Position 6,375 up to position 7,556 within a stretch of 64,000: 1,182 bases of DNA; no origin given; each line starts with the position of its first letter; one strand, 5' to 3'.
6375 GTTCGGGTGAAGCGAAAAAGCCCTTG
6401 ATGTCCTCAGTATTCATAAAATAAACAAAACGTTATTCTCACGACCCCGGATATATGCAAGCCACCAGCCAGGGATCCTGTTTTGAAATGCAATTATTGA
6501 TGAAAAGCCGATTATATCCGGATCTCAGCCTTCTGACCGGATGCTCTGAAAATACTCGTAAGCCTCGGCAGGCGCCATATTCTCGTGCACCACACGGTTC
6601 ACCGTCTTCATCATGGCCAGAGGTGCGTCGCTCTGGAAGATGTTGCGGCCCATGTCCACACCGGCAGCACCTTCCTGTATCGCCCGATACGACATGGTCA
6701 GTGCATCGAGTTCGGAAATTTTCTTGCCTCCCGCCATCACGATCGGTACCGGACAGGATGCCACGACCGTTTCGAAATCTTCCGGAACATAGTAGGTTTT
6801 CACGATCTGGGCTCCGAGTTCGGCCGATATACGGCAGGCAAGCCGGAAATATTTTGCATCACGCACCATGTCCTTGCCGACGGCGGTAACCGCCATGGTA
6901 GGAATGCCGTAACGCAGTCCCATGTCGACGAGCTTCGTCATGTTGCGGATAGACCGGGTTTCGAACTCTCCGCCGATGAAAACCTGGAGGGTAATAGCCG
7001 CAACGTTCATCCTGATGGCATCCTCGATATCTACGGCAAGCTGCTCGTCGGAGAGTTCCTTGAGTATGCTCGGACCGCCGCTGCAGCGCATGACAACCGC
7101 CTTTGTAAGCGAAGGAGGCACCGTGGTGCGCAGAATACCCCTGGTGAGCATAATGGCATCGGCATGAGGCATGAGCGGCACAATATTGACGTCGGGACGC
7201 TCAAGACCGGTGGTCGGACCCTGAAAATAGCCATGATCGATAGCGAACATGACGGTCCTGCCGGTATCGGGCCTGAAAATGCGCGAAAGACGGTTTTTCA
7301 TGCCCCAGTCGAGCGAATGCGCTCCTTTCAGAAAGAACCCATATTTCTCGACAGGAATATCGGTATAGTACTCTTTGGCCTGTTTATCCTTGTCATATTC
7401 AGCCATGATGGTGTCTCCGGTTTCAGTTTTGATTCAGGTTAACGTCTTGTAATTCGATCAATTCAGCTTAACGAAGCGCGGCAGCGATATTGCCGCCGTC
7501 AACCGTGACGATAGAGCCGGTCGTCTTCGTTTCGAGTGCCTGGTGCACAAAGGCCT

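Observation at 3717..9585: Co-directional RuBisCO-like protein cluster (aldolase-SDR fusion, LsrF-type aldolase/thiolase, RLP, SDR): a compact ketose-phosphate pathway with no assigned chemistry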

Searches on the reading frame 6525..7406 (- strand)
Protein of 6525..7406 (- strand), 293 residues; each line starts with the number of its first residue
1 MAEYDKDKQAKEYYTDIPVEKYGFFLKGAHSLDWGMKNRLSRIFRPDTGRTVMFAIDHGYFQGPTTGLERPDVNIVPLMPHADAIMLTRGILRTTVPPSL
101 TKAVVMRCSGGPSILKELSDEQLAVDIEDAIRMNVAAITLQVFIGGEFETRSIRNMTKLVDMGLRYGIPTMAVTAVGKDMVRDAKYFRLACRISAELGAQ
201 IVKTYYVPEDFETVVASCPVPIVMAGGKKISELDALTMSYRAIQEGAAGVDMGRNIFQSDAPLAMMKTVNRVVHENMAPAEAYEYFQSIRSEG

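Call 4: search_protein_families(library=pfam, proteins=[window:6525-7406:-])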
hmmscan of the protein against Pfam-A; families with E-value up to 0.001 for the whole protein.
window:6525-7406:- (293 aa): 1 family
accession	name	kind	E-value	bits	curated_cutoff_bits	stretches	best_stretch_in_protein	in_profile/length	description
PF01791.15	DeoC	-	4.9e-19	69.3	23.8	1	51-259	1-229/229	DeoC/LacD family aldolase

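Call 5: search_protein_families(library=ncbifam, proteins=[window:6525-7406:-])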
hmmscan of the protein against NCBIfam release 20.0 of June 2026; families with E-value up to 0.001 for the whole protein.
window:6525-7406:- (293 aa): 7 families
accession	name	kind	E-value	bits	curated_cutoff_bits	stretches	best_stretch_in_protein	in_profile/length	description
NF006081.0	PRK08227.1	equivalog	3.5e-154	512.3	297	1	1-289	1-289/291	3-hydroxy-5-phosphonooxypentane-2,4-dione thiolase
NF005556.0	PRK07226.1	subfamily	8.1e-56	189.3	241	1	34-287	4-265/267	2-amino-3,7-dideoxy-D-threo-hept-6-ulosonate synthase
TIGR01949.1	ADH_synth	equivalog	3e-50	171.3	299.45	1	35-282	2-253/255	2-amino-3,7-dideoxy-D-threo-hept-6-ulosonate synthase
NF040816.1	Fbpase1_Arch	equivalog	2.4e-36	125.5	430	1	34-284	6-268/271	class I fructose-bisphosphate aldolase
NF041223.1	BagB_FevI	exception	3.7e-29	101.7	500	1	34-275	7-256/257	bagremycin/ferroverdin biosynthesis DhnA-type aldolase BagB/FevI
NF005321.0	PRK06852.1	equivalog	1.1e-08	34.5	420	1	117-287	121-305/308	aldolase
NF006704.0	PRK09250.1-1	equivalog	3.4e-08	32.7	277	1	47-205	36-209/308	class I fructose-bisphosphate aldolase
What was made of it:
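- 6525..7406 (-): LsrF-type class I aldolase-fold, CoA-dependent thiolase homologue, 293 aa. NF006081 scores 512 bits against a cutoff of 297 (call 5).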

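Call 27: find_homologous_proteins(query=window:6525-7406:-, max_evalue=1e-20)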
Query window:6525-7406:- (293 aa): 8000 proteins with E <= 1e-20 among 8000 candidates; the best 120 are listed.
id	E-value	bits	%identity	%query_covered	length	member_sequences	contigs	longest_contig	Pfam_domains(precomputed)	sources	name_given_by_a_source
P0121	7.5e-190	647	99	100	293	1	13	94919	PF01791.16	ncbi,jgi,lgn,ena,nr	ncbi:MAG: 3-hydroxy-5-phosphonooxypentane-2,4-dione thiolase [Chlorobi bacterium]|nr:3-hydroxy-5-pho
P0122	1.2e-187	640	97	100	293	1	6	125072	PF01791.16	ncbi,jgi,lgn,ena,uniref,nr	ncbi:MAG: 3-hydroxy-5-phosphonooxypentane-2,4-dione thiolase [Chlorobium sp.]|jgi:putative autoinduc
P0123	4.4e-187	638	97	100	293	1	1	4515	PF01791.16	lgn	-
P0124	8.0e-186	634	96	100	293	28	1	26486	PF01791.16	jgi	jgi:putative autoinducer-2 (AI-2) aldolase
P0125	3.5e-182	622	94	100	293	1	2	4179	PF01791.16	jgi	jgi:3-hydroxy-5-phosphonooxypentane-2,4-dione thiolase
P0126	4.0e-179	612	93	100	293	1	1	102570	PF01791.16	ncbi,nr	ncbi:MAG: 3-hydroxy-5-phosphonooxypentane-2,4-dione thiolase [Chlorobiaceae bacterium]|nr:3-hydroxy-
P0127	5.3e-179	612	93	100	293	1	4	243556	PF01791.16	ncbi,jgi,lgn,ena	jgi:putative autoinducer-2 (AI-2) aldolase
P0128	1.4e-178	610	92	100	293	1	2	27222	PF01791.16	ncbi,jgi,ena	ncbi:MAG: 3-hydroxy-5-phosphonooxypentane-2,4-dione thiolase [Chlorobiaceae bacterium]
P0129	1.6e-178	610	93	100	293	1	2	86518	PF01791.16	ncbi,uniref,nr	ncbi:MAG: autoinducer 2 aldolase [Pelodictyon luteolum]|uniref:Autoinducer 2 aldolase n=1 Tax=Pelodi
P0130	2.7e-178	609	92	100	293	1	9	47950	PF01791.16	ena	-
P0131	5.1e-178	609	93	100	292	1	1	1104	PF01791.16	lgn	-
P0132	3.7e-177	606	91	100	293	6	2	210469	PF01791.16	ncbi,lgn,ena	ncbi:MAG: 3-hydroxy-5-phosphonooxypentane-2,4-dione thiolase [Chlorobiaceae bacterium]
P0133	4.2e-177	606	91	100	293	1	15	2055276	PF01791.16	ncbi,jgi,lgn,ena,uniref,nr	ncbi:3-hydroxy-5-phosphonooxypentane-2,4-dione thiolase [Chlorobium phaeovibrioides]|uniref:3-hydrox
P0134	4.9e-177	605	91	100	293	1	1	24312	PF01791.16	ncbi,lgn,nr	ncbi:MAG: 3-hydroxy-5-phosphonooxypentane-2,4-dione thiolase [Chlorobiaceae bacterium]|nr:3-hydroxy-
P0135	5.1e-177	605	91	100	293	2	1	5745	PF01791.16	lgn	-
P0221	3.5e-157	540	80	100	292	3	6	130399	PF01791.16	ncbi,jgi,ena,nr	ncbi:MAG: 3-hydroxy-5-phosphonooxypentane-2,4-dione thiolase [Phycisphaerae bacterium]|nr:3-hydroxy-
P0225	4.1e-157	540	82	100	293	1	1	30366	PF01791.16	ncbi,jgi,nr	ncbi:MAG: 3-hydroxy-5-phosphonooxypentane-2,4-dione thiolase [Planctomycetes bacterium]|nr:3-hydroxy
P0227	6.5e-157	539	79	100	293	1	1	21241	PF01791.16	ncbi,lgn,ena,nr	ncbi:MAG: 3-hydroxy-5-phosphonooxypentane-2,4-dione thiolase [Actinobacteria bacterium]|nr:3-hydroxy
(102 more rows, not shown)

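Call 28: search_solved_structures(query=window:6525-7406:-, max_evalue=0.00001, show_alignments=1)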
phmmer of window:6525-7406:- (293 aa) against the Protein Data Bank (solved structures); distinct sequences matched with E-value up to 0.00001: 7.
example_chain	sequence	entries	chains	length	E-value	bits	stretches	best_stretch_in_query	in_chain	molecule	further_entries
3gkf_O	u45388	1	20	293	3e-115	387.9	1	1-288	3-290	Aldolase lsrF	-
3glc_A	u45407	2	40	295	3e-115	387.8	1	1-288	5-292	Aldolase lsrF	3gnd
4p2v_A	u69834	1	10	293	2e-114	385.1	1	1-288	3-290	Uncharacterized aldolase LsrF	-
2qjg_A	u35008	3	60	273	3.3e-35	125.3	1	35-283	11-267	Putative aldolase MJ0400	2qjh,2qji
1w8s_A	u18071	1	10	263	1.6e-15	60.8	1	39-275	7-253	FRUCTOSE-BISPHOSPHATE ALDOLASE CLASS I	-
1ojx_A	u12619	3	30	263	2e-15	60.4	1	39-275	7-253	FRUCTOSE-BISPHOSPHATE ALDOLASE CLASS I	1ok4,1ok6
2yce_A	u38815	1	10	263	5.2e-15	59.1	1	39-275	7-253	FRUCTOSE-BISPHOSPHATE ALDOLASE CLASS 1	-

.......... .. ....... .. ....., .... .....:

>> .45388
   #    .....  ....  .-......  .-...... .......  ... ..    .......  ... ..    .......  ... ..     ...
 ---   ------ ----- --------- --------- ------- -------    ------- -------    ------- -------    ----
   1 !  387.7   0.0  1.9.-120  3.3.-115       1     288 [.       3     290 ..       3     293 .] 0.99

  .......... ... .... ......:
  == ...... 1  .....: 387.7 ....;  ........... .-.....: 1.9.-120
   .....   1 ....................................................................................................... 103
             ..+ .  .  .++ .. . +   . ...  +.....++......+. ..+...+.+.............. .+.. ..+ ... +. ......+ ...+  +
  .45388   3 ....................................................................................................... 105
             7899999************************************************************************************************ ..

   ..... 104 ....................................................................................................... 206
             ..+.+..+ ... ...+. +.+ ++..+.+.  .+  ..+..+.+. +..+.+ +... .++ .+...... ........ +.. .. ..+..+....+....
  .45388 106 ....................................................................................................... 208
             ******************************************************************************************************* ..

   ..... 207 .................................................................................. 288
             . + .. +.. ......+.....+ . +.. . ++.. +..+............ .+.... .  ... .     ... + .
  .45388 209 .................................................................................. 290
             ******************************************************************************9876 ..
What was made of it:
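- On LsrF (3-hydroxy-5-phosphonooxypentane-2,4-dione thiolase): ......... aligns with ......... (call 28).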

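Call 29: find_encoding_contigs(protein=P0221, flank=8000, max_places=2)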
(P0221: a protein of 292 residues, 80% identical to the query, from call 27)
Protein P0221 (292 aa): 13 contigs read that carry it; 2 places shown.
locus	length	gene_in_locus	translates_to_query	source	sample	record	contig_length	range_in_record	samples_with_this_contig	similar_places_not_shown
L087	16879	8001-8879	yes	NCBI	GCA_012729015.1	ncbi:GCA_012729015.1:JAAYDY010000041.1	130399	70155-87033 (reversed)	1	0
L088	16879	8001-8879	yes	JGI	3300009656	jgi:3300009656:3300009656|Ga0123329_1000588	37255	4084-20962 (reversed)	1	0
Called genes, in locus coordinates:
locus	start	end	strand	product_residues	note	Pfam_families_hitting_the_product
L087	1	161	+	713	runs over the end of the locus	PF26626:DUF8201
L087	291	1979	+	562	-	PF01268:FTHFS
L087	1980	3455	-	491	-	PF01098:FTSW_RODA_SPOVE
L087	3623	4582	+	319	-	-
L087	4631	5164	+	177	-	PF09918:DUF2148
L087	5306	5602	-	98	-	-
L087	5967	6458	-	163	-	PF00694:Aconitase_C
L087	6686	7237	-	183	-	-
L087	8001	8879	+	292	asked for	PF01791:DeoC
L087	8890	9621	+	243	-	PF00834:Ribul_P_3_epim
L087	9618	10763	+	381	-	PF00106:adh_short, PF08659:KR, PF01370:Epimerase (weak), PF02719:Polysacc_synt_2 (weak), PF13561:adh_short_C2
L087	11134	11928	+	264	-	PF20432:Xre-like-HTH (faint), PF00440:TetR_N, PF13338:AbiEi_4 (faint), PF13384:HTH_23 (faint), PF02796:HTH_7 (faint), PF00440:TetR_N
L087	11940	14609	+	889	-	PF01326:PPDK_N, PF27448:Rph_4th, PF00391:PEP-utilizers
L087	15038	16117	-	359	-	PF00180:Iso_dh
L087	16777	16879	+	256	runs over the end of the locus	PF00326:Peptidase_S9 (faint)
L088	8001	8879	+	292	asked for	PF01791:DeoC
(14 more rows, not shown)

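Call 30: find_encoding_contigs(protein=P0227, flank=8000, max_places=1)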
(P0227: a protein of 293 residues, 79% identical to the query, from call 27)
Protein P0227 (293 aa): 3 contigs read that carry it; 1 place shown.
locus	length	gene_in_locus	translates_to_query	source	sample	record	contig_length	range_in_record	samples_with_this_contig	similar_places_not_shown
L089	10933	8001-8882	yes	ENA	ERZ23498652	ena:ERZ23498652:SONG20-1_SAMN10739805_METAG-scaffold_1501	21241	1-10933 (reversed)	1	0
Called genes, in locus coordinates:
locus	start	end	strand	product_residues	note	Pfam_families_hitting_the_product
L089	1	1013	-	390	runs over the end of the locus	PF00155:Aminotran_1_2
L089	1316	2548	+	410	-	PF08239:SH3_3 (faint)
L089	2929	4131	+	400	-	PF00988:CPSase_sm_chain, PF00117:GATase, PF07722:Peptidase_C26 (weak)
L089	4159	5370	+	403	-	PF00871:Acetate_kinase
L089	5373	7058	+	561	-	PF01590:GAF, PF13185:GAF_2, PF13492:GAF_3, PF00072:Response_reg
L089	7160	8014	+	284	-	PF23023:Anti-Pycsar_Apyc1 (faint), PF00753:Lactamase_B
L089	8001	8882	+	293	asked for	PF01791:DeoC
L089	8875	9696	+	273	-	PF23441:SDR (weak), PF00106:adh_short, PF02719:Polysacc_synt_2 (weak), PF08659:KR (weak), PF13561:adh_short_C2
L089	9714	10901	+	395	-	PF00596:Aldolase_II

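Call 31: find_encoding_contigs(protein=P0225, flank=8000, max_places=1)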
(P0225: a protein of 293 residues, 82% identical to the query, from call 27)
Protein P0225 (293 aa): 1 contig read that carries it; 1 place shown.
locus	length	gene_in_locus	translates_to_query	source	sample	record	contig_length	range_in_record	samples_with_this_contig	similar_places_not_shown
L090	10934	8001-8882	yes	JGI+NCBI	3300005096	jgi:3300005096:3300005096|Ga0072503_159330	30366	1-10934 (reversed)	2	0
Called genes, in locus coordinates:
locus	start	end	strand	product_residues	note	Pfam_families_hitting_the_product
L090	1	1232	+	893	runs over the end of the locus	PF01074:Glyco_hydro_38N, PF09261:Alpha-mann_mid, PF07748:Glyco_hydro_38C, PF17677:Glyco_hydro38C2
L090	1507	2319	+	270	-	PF08220:HTH_DeoR, PF08279:HTH_11, PF00455:DeoRC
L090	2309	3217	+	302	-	PF01116:F_bP_aldolase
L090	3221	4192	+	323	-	PF00294:PfkB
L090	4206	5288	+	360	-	PF00364:Biotin_lipoyl, PF00198:2-oxoacid_dh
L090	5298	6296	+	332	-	PF00676:E1_dh, PF02775:TPP_enzyme_C (faint)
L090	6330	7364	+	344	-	PF02779:Transket_pyr, PF02780:Transketolase_C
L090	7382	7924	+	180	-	PF07385:Lyx_isomer (weak)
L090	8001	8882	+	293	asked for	PF01791:DeoC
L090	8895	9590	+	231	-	PF00834:Ribul_P_3_epim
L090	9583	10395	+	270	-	PF00106:adh_short, PF08659:KR, PF23441:SDR (weak), PF01370:Epimerase (weak), PF13561:adh_short_C2, PF16363:GDP_Man_Dehyd (weak)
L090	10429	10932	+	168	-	?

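Call 81: search_protein_families(library=pfam, proteins=[L089:9714-10901:+], max_evalue=0.0001)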
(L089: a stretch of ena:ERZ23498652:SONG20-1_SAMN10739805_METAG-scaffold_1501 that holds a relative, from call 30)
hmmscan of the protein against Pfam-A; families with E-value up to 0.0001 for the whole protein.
L089:9714-10901:+ (395 aa): 1 family
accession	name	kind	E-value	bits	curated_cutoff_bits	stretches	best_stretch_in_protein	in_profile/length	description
PF00596.27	Aldolase_II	-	4.9e-16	59.6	22.2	1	7-213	2-180/183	Class II Aldolase and Adducin N-terminal domain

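Call 82: search_protein_families(library=ncbifam, proteins=[L089:9714-10901:+, L089:8875-9696:+, L087:8890-9621:+], max_evalue=1e-10)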
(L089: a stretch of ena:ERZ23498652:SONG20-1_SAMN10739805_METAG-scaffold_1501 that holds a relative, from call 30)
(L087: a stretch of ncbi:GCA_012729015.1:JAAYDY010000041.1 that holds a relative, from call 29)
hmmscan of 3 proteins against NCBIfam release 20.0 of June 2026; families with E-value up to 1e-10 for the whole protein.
L089:9714-10901:+ (395 aa): 10 families
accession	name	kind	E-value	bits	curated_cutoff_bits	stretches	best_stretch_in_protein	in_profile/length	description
NF006195.0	PRK08324.2-3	equivalog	6.1e-24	84.2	931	1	8-324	28-336/678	bifunctional aldolase/short-chain dehydrogenase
NF006190.0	PRK08324.1-4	equivalog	3.1e-23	81.8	1014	1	3-296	16-308/689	bifunctional aldolase/short-chain dehydrogenase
NF006196.0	PRK08324.2-4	equivalog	2.3e-21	75.8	831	1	3-381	15-399/657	bifunctional aldolase/short-chain dehydrogenase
TIGR02632.1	RhaD_aldol-ADH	equivalog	1.7e-20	73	567.75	1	6-225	2-214/676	bifunctional rhamnulose-1-phosphate aldolase/short-chain dehydrogenase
NF006193.0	PRK08324.2-1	subfamily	6.6e-17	60.9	1213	1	2-282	24-322/705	bifunctional aldolase/short-chain dehydrogenase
NF006189.0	PRK08324.1-3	equivalog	1.4e-15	56.8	634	1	5-221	25-234/701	bifunctional rhamnulose-1-phosphate aldolase/short-chain dehydrogenase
NF006192.0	PRK08324.1-6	equivalog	9.4e-15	54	639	1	13-283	34-303/685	bifunctional aldolase/short-chain dehydrogenase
NF006194.0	PRK08324.2-2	equivalog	2.8e-13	49.4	686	1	5-297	24-323/703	bifunctional aldolase/short-chain dehydrogenase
NF006191.0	PRK08324.1-5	equivalog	8.5e-13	47.5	1240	1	4-238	27-254/706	bifunctional aldolase/short-chain dehydrogenase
NF006197.0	PRK08324.2-5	equivalog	2.2e-12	46.2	627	1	8-203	20-207/583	bifunctional aldolase/short-chain dehydrogenase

L089:8875-9696:+ (273 aa): 185 families (the best 25 are shown)
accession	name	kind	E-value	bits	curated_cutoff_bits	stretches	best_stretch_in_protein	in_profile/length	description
NF006194.0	PRK08324.2-2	equivalog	2.8e-123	413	686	1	3-273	432-703/703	bifunctional aldolase/short-chain dehydrogenase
TIGR02632.1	RhaD_aldol-ADH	equivalog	4.5e-56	190.6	567.75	1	7-273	411-676/676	bifunctional rhamnulose-1-phosphate aldolase/short-chain dehydrogenase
NF006190.0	PRK08324.1-4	equivalog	2.4e-55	187.9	1014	1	7-273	424-689/689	bifunctional aldolase/short-chain dehydrogenase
NF006195.0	PRK08324.2-3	equivalog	1.8e-53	181.8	931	1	4-273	419-678/678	bifunctional aldolase/short-chain dehydrogenase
NF006189.0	PRK08324.1-3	equivalog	2.2e-50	171.7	634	1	8-271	436-699/701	bifunctional rhamnulose-1-phosphate aldolase/short-chain dehydrogenase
NF006196.0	PRK08324.2-4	equivalog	7.5e-49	166.7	831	1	8-266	407-652/657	bifunctional aldolase/short-chain dehydrogenase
NF006188.0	PRK08324.1-1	equivalog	1.1e-46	159.4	1152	1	7-270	417-676/679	bifunctional aldolase/short-chain dehydrogenase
NF006191.0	PRK08324.1-5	equivalog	2.6e-43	148.4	1240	1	7-270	441-703/706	bifunctional aldolase/short-chain dehydrogenase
NF006192.0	PRK08324.1-6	equivalog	2.7e-41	141.8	639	1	6-267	432-679/685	bifunctional aldolase/short-chain dehydrogenase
NF005559.1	PRK07231.1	subfamily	3.9e-40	137.9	215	1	8-267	2-247/249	glucose 1-dehydrogenase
TIGR04316.1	dhbA_paeA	equivalog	5.5e-39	134.2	300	1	13-266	1-246/250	2,3-dihydro-2,3-dihydroxybenzoate dehydrogenase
NF004203.0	PRK05653.2-4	subfamily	1.7e-38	132.5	313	1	8-266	4-255/260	3-oxoacyl-ACP reductase FabG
TIGR03971.1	SDR_subfam_1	subfamily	2.9e-38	131.7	300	1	8-266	1-267/271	mycofactocin-coupled SDR family oxidoreductase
NF009093.0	PRK12429.1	subfamily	1.2e-37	129.7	258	1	8-266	3-255/259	3-hydroxybutyrate dehydrogenase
NF005472.0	PRK07067.1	equivalog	2.5e-37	128.9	338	1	8-197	4-189/257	L-iditol 2-dehydrogenase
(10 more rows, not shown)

L087:8890-9621:+ (243 aa): 6 families
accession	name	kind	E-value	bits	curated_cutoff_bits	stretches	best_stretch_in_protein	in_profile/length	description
TIGR01163.1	rpe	equivalog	6.8e-55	185.7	212.6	1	17-229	2-208/211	ribulose-phosphate 3-epimerase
NF004076.0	PRK05581.1-4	subfamily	2.1e-46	158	165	1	16-225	6-209/221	ribulose-phosphate 3-epimerase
NF010658.0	PRK14057.1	equivalog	6e-43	147.2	530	1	4-223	10-229/254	epimerase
NF005986.0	PRK08091.1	equivalog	3.6e-40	138.3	264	1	16-223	14-215/229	ribulose-phosphate 3-epimerase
NF007266.0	PRK09722.1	equivalog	5.6e-32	111.1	271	1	16-223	4-206/230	D-allulose 6-phosphate 3-epimerase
NF005944.0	PRK08005.1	equivalog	1.5e-16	60.3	376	1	20-222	6-198/210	ribulose-phosphate 3 epimerase family protein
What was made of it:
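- Modules with LsrF-like genes in other phyla carry ribulose-phosphate 3-epimerase and an SDR rather than any LsrG analogue (calls 29, 31, 82).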
